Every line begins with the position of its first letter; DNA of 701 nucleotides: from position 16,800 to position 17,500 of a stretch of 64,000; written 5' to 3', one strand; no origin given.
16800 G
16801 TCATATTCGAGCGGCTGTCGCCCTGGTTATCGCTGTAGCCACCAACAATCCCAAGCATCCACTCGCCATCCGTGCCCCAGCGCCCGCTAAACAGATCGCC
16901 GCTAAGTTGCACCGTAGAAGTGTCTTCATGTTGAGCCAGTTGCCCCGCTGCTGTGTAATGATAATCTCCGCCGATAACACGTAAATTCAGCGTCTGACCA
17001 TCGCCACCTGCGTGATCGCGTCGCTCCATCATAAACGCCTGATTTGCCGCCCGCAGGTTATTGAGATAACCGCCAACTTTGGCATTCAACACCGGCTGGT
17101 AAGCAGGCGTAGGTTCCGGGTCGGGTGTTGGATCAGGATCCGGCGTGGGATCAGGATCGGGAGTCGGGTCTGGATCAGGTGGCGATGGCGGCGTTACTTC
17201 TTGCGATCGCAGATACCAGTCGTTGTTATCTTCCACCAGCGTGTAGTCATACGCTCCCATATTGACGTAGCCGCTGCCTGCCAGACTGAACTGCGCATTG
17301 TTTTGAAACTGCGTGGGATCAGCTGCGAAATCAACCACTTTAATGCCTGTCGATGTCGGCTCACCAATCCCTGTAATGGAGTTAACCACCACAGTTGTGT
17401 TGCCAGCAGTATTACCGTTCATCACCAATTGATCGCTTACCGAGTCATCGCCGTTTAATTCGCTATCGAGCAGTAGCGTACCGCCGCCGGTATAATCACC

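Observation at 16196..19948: yfaL autotransporter with a repeat-encoded (PDPDPT)n linker that could vary in length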

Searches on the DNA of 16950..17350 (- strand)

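Call 4: search_dna_similar(query=window:16950-17350:-, collection=ecoli_genomes, mode=near, rows=spread, max_rows=60)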
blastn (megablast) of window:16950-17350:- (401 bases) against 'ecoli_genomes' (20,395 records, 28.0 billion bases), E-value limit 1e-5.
Records with a match: 5420; places in all: 5420; records where one place covers at least 80% of the query: 5419.
Genomes with a match: 5420 of 5426; with a place that covers at least 80% of the query: 5419. Places per genome that has any: lowest 1, median 1, highest 1. On chromosomes: 5419 places; on plasmids: 1.
Best place of each record, by identity: >=99% 2032; 95-99% 411; 90-95% 2951; 80-90% 26.
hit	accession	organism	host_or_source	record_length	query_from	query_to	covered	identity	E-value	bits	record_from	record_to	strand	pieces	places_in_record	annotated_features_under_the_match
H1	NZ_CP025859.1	Escherichia coli strain 504239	Homo sapiens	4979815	1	401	100%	100.0%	0e+0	741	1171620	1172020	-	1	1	yfaL: AIDA-I family autotransporter adhesin YfaL/EhaC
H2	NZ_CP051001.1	Escherichia coli O157:H16 str. 98-3133 strain 98-3133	missing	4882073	1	401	100%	100.0%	0e+0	741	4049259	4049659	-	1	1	yfaL: AIDA-I family autotransporter adhesin YfaL/EhaC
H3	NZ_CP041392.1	Escherichia coli strain ECOL-18-VL-LA-PA-Ryan-0026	missing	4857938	1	401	100%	100.0%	0e+0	741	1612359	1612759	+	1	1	yfaL: AIDA-I family autotransporter adhesin YfaL/EhaC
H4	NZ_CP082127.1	Escherichia coli strain NDM_12_14482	Homo sapiens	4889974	1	401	100%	100.0%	0e+0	741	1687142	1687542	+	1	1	yfaL: AIDA-I family autotransporter adhesin YfaL/EhaC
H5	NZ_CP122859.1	Escherichia coli strain ETEC1720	Sus scrofa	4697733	1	401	100%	100.0%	0e+0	741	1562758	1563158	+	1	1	yfaL: AIDA-I family autotransporter adhesin YfaL/EhaC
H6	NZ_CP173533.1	Escherichia coli strain 98208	Homo sapiens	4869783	1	401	100%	100.0%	0e+0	741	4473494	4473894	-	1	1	yfaL: AIDA-I family autotransporter adhesin YfaL/EhaC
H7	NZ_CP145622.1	Escherichia coli strain S1-ESP-02-A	Homo sapiens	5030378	1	401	100%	100.0%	0e+0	741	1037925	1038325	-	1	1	yfaL: AIDA-I family autotransporter adhesin YfaL/EhaC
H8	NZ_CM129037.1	Escherichia coli strain 600055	Homo sapiens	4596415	1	401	100%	100.0%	0e+0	741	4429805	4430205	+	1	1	yfaL: AIDA-I family autotransporter adhesin YfaL/EhaC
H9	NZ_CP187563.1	Escherichia coli strain BN01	Calf brain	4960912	1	401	100%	100.0%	0e+0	741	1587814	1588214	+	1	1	yfaL: AIDA-I family autotransporter adhesin YfaL/EhaC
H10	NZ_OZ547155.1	Escherichia coli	Homo sapiens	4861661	1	401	100%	100.0%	0e+0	741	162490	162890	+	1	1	yfaL: AIDA-I family autotransporter adhesin YfaL/EhaC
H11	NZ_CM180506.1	Escherichia coli strain E1739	Homo sapiens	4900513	1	401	100%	100.0%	0e+0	741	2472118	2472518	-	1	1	yfaL: AIDA-I family autotransporter adhesin YfaL/EhaC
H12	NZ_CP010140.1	Escherichia coli strain D3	dog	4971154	1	401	100%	99.8%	0e+0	736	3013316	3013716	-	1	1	yfaL: AIDA-I family autotransporter adhesin YfaL/EhaC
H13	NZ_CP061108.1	Escherichia coli strain 1EC187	Homo sapiens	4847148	1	401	100%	99.8%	0e+0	736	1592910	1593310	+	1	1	yfaL: AIDA-I family autotransporter adhesin YfaL/EhaC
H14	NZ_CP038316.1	Escherichia coli O157:H7 strain NE92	bovine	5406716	1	401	100%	99.8%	0e+0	736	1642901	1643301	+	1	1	yfaL: AIDA-I family autotransporter adhesin YfaL/EhaC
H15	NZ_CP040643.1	Escherichia coli strain BE104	not applicable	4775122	1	401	100%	99.8%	0e+0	736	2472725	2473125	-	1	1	yfaL: AIDA-I family autotransporter adhesin YfaL/EhaC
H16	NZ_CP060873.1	Escherichia coli strain EC27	Homo sapiens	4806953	1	401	100%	99.8%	0e+0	736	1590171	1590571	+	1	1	yfaL: AIDA-I family autotransporter adhesin YfaL/EhaC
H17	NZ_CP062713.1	Escherichia coli O157:H7 strain Z1830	Bovine Faeces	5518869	1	401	100%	99.8%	0e+0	736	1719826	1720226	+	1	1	yfaL: AIDA-I family autotransporter adhesin YfaL/EhaC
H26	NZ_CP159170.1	Escherichia coli strain 10035776-3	Homo sapiens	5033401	1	401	100%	96.0%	0e+0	652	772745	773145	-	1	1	yfaL: AIDA-I family autotransporter adhesin YfaL/EhaC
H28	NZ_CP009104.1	Escherichia coli strain RM9387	Cow feces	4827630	1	401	100%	94.8%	1e-177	630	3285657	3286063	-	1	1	yfaL: AIDA-I family autotransporter adhesin YfaL/EhaC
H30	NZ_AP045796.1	Escherichia coli strain 23CRST029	Homo sapiens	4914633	1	401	100%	94.3%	8e-170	604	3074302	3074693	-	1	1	yfaL: AIDA-I family autotransporter adhesin YfaL/EhaC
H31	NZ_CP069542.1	Escherichia coli strain FDAARGOS_1248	Homo sapiens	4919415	1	401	100%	93.5%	3e-164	586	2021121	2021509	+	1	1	yfaL: AIDA-I family autotransporter adhesin YfaL/EhaC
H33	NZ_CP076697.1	Escherichia coli strain S10EC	Homo sapiens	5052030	1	401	100%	92.8%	1e-162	580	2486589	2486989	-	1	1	yfaL: AIDA-I family autotransporter adhesin YfaL/EhaC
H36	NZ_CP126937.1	Escherichia coli O2:K1:H4 strain APEC E19019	Gallus gallus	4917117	1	398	99%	93.2%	3e-164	586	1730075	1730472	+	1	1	yfaL: AIDA-I family autotransporter adhesin YfaL/EhaC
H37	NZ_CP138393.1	Escherichia coli strain 101EVA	Homo sapiens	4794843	1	401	100%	92.3%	3e-154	553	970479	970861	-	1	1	yfaL: AIDA-I family autotransporter adhesin YfaL/EhaC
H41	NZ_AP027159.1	Escherichia coli strain 2313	Homo sapiens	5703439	1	401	100%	92.1%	1e-157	564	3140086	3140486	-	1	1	yfaL: AIDA-I family autotransporter adhesin YfaL/EhaC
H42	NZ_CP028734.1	Escherichia coli strain A42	Antechinus swainsonii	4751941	1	398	99%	92.5%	3e-159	569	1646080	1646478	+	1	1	yfaL: AIDA-I family autotransporter adhesin YfaL/EhaC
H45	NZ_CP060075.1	Escherichia coli strain G3/10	Homo sapiens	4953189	1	398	99%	92.2%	1e-152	547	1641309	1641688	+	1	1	yfaL: AIDA-I family autotransporter adhesin YfaL/EhaC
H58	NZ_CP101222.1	Escherichia coli strain EC21Z-144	Homo sapiens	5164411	1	401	100%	90.3%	3e-139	503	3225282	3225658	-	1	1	yfaL: AIDA-I family autotransporter adhesin YfaL/EhaC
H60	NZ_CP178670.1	Escherichia coli strain VTB97022v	Chicken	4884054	1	401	61%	100.0%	5e-102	454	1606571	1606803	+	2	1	yfaL: AIDA-I family autotransporter adhesin YfaL/EhaC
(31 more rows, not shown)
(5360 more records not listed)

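Call 6: get_annotated_region(hit=H28, flank=3500)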
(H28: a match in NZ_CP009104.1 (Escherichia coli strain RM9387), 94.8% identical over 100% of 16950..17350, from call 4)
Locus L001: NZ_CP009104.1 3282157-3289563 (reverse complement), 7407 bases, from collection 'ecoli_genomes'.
description: Escherichia coli strain RM9387 chromosome, complete genome
organism: Escherichia coli strain RM9387 (NCBI taxid 562)
replicon: chromosome; assembly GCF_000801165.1
host: -; source: Cow feces; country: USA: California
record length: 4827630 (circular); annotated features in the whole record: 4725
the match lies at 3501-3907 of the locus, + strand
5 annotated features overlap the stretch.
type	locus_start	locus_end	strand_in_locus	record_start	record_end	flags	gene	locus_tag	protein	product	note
CDS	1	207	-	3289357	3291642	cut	nrdA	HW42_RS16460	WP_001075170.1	class 1a ribonucleoside-diphosphate reductase subunit alpha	-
CDS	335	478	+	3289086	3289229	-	ypaB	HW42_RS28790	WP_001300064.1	protein YpaB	-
CDS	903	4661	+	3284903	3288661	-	yfaL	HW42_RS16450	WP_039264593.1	AIDA-I family autotransporter adhesin YfaL/EhaC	-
CDS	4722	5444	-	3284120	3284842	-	ubiG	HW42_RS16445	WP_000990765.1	bifunctional 2-polyprenyl-6-hydroxyphenol methylase/3-demethylubiquinol 3-O-methyltransferase UbiG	-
CDS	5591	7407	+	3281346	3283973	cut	gyrA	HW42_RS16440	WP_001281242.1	DNA topoisomerase (ATP-hydrolyzing) subunit A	-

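Call 7: get_annotated_region(hit=H30, flank=3500)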
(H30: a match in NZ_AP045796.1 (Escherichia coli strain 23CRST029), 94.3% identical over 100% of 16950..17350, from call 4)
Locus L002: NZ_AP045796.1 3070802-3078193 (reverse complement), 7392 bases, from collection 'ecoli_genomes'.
description: Escherichia coli strain 23CRST029 chromosome, complete genome
organism: Escherichia coli strain 23CRST029 (NCBI taxid 562)
replicon: chromosome; assembly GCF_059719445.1
host: Homo sapiens; source: feces; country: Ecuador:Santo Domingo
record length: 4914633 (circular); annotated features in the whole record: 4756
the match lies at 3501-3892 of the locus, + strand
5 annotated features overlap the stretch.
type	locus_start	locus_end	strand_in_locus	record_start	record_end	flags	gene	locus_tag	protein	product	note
CDS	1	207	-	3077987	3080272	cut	nrdA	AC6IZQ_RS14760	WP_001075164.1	class 1a ribonucleoside-diphosphate reductase subunit alpha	-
CDS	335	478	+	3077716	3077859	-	ypaB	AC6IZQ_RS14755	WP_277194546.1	protein YpaB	-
CDS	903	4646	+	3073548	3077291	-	yfaL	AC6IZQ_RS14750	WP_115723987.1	AIDA-I family autotransporter adhesin YfaL/EhaC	-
CDS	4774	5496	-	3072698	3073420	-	ubiG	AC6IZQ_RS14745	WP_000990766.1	bifunctional 2-polyprenyl-6-hydroxyphenol methylase/3-demethylubiquinol 3-O-methyltransferase UbiG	-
CDS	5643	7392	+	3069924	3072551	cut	gyrA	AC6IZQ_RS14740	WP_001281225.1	DNA topoisomerase (ATP-hydrolyzing) subunit A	-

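Call 8: get_annotated_region(hit=H31, flank=3500)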
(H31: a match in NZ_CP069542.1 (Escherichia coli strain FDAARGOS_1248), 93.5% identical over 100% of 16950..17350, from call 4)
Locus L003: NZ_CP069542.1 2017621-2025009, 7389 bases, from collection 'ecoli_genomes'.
description: Escherichia coli strain FDAARGOS_1248 chromosome, complete genome
organism: Escherichia coli strain FDAARGOS_1248 (NCBI taxid 562)
replicon: chromosome; assembly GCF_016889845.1
host: Homo sapiens; source: missing; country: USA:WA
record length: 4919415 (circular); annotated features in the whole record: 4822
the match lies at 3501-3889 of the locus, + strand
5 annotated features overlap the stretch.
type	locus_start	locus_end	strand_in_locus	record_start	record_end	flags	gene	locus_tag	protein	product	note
CDS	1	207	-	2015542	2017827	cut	nrdA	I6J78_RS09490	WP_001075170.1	class 1a ribonucleoside-diphosphate reductase subunit alpha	-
CDS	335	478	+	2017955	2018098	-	ypaB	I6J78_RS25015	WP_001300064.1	protein YpaB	-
CDS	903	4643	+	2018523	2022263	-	yfaL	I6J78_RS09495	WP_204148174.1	AIDA-I family autotransporter adhesin YfaL/EhaC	-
CDS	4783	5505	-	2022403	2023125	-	ubiG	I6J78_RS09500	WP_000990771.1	bifunctional 2-polyprenyl-6-hydroxyphenol methylase/3-demethylubiquinol 3-O-methyltransferase UbiG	-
CDS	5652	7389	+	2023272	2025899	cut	gyrA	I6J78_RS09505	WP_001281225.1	DNA topoisomerase (ATP-hydrolyzing) subunit A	-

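Call 9: get_annotated_region(hit=H37, flank=3500)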
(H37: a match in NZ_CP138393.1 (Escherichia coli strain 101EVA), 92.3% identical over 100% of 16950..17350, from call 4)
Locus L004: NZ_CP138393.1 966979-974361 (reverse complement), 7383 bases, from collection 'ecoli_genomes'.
description: Escherichia coli strain 101EVA chromosome, complete genome
organism: Escherichia coli strain 101EVA (NCBI taxid 562)
replicon: chromosome; assembly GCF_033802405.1
host: Homo sapiens; source: feces; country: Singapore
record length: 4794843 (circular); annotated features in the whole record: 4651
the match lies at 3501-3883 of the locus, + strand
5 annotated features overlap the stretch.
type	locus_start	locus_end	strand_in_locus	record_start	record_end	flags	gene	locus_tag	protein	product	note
CDS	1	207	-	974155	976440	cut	nrdA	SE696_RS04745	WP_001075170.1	class 1a ribonucleoside-diphosphate reductase subunit alpha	-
CDS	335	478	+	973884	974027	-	ypaB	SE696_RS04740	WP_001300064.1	protein YpaB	-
CDS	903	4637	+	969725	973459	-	yfaL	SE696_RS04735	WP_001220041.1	AIDA-I family autotransporter adhesin YfaL/EhaC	-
CDS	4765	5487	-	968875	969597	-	ubiG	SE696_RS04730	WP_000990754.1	bifunctional 2-polyprenyl-6-hydroxyphenol methylase/3-demethylubiquinol 3-O-methyltransferase UbiG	-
CDS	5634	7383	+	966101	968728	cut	gyrA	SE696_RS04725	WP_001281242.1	DNA topoisomerase (ATP-hydrolyzing) subunit A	-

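Call 10: get_annotated_region(hit=H58, flank=3500)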
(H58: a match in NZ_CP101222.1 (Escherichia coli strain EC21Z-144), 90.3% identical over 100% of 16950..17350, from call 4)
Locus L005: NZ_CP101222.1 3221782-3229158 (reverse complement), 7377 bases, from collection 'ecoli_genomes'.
description: Escherichia coli strain EC21Z-144 chromosome, complete genome
organism: Escherichia coli strain EC21Z-144 (NCBI taxid 562)
replicon: chromosome; assembly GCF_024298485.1
host: Homo sapiens; source: -; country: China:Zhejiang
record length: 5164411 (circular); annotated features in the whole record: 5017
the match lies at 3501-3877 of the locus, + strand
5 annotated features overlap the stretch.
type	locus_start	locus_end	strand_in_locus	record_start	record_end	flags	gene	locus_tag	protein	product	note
CDS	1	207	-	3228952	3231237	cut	nrdA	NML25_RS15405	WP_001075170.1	class 1a ribonucleoside-diphosphate reductase subunit alpha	-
CDS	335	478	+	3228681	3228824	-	ypaB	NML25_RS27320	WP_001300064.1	protein YpaB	-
CDS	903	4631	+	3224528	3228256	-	yfaL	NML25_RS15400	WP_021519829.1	AIDA-I family autotransporter adhesin YfaL/EhaC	-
CDS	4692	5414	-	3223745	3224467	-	ubiG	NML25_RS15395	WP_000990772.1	bifunctional 2-polyprenyl-6-hydroxyphenol methylase/3-demethylubiquinol 3-O-methyltransferase UbiG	-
CDS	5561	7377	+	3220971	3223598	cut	gyrA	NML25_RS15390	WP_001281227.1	DNA topoisomerase (ATP-hydrolyzing) subunit A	-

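Call 11: get_annotated_region(hit=H60, flank=3500)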
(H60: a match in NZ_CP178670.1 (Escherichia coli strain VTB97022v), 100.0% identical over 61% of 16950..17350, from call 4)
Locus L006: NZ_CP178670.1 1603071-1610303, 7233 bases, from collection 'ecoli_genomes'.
description: Escherichia coli strain VTB97022v chromosome, complete genome
organism: Escherichia coli strain VTB97022v (NCBI taxid 562)
replicon: chromosome; assembly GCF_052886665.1
host: Chicken; source: -; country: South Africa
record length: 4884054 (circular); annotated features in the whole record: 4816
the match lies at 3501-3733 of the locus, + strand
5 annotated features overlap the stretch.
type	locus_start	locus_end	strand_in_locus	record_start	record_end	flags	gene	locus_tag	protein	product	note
CDS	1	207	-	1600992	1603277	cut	nrdA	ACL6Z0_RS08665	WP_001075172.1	class 1a ribonucleoside-diphosphate reductase subunit alpha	-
CDS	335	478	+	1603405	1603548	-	ypaB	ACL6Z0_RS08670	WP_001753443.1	protein YpaB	-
CDS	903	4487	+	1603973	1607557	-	yfaL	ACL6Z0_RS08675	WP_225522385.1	AIDA-I family autotransporter adhesin YfaL/EhaC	-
CDS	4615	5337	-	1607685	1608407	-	ubiG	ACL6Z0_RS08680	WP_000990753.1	bifunctional 2-polyprenyl-6-hydroxyphenol methylase/3-demethylubiquinol 3-O-methyltransferase UbiG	-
CDS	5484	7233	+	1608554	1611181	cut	gyrA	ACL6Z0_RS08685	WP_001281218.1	DNA topoisomerase (ATP-hydrolyzing) subunit A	-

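Call 12: get_annotated_region(hit=H33, flank=3500)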
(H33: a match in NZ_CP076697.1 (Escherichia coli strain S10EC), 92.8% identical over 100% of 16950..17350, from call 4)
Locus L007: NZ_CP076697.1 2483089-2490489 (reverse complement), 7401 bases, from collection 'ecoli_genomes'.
description: Escherichia coli strain S10EC chromosome, complete genome
organism: Escherichia coli strain S10EC (NCBI taxid 562)
replicon: chromosome; assembly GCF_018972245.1
host: Homo sapiens; source: -; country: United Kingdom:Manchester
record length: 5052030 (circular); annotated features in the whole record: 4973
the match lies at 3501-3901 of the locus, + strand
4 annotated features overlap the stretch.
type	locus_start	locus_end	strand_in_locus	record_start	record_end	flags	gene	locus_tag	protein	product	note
CDS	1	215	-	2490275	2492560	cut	nrdA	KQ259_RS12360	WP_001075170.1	class 1a ribonucleoside-diphosphate reductase subunit alpha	-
CDS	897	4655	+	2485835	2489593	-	yfaL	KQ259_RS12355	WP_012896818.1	AIDA-I family autotransporter adhesin YfaL/EhaC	-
CDS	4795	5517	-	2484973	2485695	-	ubiG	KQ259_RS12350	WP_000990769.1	bifunctional 2-polyprenyl-6-hydroxyphenol methylase/3-demethylubiquinol 3-O-methyltransferase UbiG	-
CDS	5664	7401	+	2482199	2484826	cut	gyrA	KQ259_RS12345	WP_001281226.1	DNA topoisomerase (ATP-hydrolyzing) subunit A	-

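Call 13: get_annotated_region(hit=H42, flank=3500)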
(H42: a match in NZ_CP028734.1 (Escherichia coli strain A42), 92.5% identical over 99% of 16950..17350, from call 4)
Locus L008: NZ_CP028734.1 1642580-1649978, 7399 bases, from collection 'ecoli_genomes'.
description: Escherichia coli strain A42 chromosome, complete genome
organism: Escherichia coli strain A42 (NCBI taxid 562)
replicon: chromosome; assembly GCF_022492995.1
host: Antechinus swainsonii; source: feces; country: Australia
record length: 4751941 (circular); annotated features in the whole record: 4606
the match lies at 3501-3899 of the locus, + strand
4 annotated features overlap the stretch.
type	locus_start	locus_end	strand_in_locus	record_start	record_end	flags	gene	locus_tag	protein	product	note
CDS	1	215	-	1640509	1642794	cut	nrdA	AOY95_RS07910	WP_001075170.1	class 1a ribonucleoside-diphosphate reductase subunit alpha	-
CDS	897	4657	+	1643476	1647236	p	yfaL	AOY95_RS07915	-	AIDA-I family autotransporter adhesin YfaL/EhaC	frameshifted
CDS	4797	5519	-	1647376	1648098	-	ubiG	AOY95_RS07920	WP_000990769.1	bifunctional 2-polyprenyl-6-hydroxyphenol methylase/3-demethylubiquinol 3-O-methyltransferase UbiG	-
CDS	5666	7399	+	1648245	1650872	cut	gyrA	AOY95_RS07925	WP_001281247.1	DNA topoisomerase (ATP-hydrolyzing) subunit A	-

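Call 14: get_annotated_region(hit=H45, flank=3500)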
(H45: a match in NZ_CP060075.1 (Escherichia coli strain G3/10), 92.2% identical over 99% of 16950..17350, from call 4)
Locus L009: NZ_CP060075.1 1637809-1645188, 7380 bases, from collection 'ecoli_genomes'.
description: Escherichia coli strain G3/10 chromosome, complete genome
organism: Escherichia coli strain G3/10 (NCBI taxid 562)
replicon: chromosome; assembly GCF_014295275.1
host: Homo sapiens; source: feces from healthy individual; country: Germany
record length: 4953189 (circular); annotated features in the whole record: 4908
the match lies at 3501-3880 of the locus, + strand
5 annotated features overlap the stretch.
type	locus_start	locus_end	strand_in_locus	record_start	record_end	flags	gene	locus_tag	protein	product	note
CDS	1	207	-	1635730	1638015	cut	nrdA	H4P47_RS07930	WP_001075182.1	class 1a ribonucleoside-diphosphate reductase subunit alpha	-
CDS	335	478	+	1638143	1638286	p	ypaB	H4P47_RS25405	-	protein YpaB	internal stop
CDS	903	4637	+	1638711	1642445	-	yfaL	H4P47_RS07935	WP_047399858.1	AIDA-I family autotransporter adhesin YfaL/EhaC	-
CDS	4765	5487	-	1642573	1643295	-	ubiG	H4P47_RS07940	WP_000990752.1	bifunctional 2-polyprenyl-6-hydroxyphenol methylase/3-demethylubiquinol 3-O-methyltransferase UbiG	-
CDS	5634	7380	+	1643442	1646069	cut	gyrA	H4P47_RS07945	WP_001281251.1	DNA topoisomerase (ATP-hydrolyzing) subunit A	-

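Call 15: get_annotated_region(hit=H26, flank=3500)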
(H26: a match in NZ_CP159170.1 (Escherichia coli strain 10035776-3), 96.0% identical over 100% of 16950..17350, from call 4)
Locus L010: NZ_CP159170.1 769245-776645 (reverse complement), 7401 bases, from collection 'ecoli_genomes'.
description: Escherichia coli strain 10035776-3 chromosome, complete genome
organism: Escherichia coli strain 10035776-3 (NCBI taxid 562)
replicon: chromosome; assembly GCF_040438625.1
host: Homo sapiens; source: -; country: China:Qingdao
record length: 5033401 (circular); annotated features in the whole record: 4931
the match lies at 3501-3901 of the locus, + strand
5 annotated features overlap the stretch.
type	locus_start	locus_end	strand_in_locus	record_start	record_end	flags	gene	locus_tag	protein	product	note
CDS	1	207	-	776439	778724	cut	nrdA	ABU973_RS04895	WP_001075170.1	class 1a ribonucleoside-diphosphate reductase subunit alpha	-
CDS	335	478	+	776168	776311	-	ypaB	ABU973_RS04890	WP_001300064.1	protein YpaB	-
CDS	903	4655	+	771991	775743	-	yfaL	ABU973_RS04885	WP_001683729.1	AIDA-I family autotransporter adhesin YfaL/EhaC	-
CDS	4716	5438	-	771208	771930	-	ubiG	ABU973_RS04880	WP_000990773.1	bifunctional 2-polyprenyl-6-hydroxyphenol methylase/3-demethylubiquinol 3-O-methyltransferase UbiG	-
CDS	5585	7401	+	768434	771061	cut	gyrA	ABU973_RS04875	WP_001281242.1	DNA topoisomerase (ATP-hydrolyzing) subunit A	-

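Call 16: get_annotated_region(hit=H36, flank=3500)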
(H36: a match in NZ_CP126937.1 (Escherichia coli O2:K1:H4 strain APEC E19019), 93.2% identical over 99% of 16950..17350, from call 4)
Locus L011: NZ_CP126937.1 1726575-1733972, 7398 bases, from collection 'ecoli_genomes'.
description: Escherichia coli O2:K1:H4 strain APEC E19019 chromosome, complete genome
organism: Escherichia coli O2:K1:H4 strain APEC E19019 (NCBI taxid 3050626)
replicon: chromosome; assembly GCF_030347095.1
host: Gallus gallus; source: liver; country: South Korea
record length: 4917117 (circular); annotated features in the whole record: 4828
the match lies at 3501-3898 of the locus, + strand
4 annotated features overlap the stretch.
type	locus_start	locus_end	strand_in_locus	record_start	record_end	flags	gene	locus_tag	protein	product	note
CDS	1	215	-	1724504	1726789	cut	nrdA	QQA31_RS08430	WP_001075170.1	class 1a ribonucleoside-diphosphate reductase subunit alpha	-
CDS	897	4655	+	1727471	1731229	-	yfaL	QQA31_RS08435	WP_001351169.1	AIDA-I family autotransporter adhesin YfaL/EhaC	-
CDS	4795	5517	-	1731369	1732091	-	ubiG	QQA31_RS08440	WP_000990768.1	bifunctional 2-polyprenyl-6-hydroxyphenol methylase/3-demethylubiquinol 3-O-methyltransferase UbiG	-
CDS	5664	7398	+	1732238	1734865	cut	gyrA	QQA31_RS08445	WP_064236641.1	DNA topoisomerase (ATP-hydrolyzing) subunit A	-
